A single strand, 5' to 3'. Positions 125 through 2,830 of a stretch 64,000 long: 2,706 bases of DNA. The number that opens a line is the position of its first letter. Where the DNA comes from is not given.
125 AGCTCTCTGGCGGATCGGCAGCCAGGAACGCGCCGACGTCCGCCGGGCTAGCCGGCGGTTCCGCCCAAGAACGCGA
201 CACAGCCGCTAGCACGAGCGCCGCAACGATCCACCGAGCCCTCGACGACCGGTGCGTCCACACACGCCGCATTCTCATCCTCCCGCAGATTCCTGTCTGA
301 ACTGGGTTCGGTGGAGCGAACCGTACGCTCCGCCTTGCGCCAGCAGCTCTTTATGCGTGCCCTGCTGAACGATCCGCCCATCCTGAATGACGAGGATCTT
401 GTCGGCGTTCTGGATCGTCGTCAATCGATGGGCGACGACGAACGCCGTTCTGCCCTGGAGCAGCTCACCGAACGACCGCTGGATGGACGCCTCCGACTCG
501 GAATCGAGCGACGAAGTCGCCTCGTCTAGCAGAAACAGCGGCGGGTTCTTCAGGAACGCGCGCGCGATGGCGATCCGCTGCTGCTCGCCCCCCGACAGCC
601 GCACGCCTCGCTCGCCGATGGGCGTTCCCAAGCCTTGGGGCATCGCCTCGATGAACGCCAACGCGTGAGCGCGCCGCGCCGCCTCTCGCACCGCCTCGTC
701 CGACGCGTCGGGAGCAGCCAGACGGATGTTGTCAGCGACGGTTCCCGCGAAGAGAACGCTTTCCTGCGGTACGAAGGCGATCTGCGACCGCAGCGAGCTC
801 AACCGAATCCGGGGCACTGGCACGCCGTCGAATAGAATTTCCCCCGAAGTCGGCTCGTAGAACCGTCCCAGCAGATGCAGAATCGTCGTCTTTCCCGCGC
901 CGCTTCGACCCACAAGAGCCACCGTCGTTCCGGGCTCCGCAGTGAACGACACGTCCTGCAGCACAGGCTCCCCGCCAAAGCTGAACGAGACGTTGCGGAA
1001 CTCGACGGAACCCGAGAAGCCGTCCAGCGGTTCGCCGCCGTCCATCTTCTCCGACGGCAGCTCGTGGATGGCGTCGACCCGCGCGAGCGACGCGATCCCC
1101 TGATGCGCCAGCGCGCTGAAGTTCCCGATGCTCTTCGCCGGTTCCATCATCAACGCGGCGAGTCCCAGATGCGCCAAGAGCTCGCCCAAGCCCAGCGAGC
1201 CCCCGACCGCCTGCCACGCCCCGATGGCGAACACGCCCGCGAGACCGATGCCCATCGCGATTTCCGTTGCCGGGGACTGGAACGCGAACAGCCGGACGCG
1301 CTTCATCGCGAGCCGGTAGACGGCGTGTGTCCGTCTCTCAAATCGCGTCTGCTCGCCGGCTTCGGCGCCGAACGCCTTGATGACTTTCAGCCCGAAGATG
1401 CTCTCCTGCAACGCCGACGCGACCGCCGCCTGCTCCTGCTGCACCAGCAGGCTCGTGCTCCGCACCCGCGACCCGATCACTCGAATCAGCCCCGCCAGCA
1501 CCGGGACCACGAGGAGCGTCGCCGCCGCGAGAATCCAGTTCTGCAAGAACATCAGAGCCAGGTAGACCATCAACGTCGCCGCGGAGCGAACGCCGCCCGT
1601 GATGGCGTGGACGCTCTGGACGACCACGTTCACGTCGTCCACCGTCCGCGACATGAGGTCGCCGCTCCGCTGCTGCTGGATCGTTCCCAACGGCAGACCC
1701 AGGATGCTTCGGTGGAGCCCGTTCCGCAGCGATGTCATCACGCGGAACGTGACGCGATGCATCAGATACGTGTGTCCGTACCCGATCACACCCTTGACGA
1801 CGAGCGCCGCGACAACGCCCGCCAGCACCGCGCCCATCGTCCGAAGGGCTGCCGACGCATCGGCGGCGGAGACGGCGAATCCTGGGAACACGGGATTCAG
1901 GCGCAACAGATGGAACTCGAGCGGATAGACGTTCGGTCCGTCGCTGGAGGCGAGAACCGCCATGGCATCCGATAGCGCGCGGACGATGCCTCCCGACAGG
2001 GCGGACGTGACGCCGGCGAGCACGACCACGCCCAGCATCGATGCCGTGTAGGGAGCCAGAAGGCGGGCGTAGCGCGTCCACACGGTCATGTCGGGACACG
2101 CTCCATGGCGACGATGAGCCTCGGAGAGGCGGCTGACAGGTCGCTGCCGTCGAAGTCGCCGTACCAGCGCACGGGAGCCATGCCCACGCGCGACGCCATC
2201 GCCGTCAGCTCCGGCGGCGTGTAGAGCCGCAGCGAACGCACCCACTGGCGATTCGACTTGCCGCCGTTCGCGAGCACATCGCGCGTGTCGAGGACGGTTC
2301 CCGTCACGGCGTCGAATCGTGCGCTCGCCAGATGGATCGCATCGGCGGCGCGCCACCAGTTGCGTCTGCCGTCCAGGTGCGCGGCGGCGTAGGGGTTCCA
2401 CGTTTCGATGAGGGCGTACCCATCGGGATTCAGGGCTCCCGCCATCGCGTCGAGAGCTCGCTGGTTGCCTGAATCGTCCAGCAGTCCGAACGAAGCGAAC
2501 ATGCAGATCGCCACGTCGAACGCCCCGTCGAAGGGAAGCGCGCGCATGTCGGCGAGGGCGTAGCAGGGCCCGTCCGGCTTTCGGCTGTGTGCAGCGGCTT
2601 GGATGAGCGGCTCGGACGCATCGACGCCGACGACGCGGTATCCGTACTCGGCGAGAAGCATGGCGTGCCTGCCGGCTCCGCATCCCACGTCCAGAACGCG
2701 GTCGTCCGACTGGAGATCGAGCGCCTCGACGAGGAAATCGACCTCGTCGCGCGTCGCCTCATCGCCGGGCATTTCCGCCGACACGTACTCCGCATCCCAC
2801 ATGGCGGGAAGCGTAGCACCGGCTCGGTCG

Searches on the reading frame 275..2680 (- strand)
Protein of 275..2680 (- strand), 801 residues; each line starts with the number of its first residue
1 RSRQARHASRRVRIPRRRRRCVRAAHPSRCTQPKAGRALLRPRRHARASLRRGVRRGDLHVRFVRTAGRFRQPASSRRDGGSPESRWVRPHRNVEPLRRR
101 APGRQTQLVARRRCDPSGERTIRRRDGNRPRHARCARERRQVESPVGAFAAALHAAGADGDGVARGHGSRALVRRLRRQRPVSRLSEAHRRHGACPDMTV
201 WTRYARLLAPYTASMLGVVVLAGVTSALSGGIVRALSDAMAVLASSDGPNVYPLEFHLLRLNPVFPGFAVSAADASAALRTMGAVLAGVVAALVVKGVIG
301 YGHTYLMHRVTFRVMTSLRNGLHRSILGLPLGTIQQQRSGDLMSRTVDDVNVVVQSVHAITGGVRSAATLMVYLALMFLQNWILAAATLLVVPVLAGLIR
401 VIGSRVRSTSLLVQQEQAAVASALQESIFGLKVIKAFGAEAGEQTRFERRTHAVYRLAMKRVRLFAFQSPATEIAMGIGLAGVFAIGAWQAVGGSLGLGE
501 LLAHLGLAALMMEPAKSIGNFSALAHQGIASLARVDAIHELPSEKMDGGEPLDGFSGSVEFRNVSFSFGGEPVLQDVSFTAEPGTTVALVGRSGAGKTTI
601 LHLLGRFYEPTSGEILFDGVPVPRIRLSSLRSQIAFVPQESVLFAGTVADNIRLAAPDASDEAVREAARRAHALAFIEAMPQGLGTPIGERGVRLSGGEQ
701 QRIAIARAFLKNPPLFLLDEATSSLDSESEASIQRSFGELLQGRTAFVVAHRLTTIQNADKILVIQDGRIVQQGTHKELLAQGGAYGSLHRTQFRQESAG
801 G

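Call 87: search_protein_families(library=pfam, proteins=[window:275-2680:-], max_evalue=0.0001)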
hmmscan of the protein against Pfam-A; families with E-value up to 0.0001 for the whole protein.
window:275-2680:- (801 aa): 3 families
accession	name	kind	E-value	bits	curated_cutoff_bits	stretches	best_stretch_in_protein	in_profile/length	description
PF00664.28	ABC_membrane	-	1e-35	124.2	28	1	277-514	33-273/274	ABC transporter transmembrane region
PF00005.33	ABC_tran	-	1.9e-33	116.4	25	1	574-723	1-137/137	ABC transporter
PF02463.25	SMC_N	-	3.2e-06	27.2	40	1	694-766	136-212/220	RecF/RecN/SMC N terminal domain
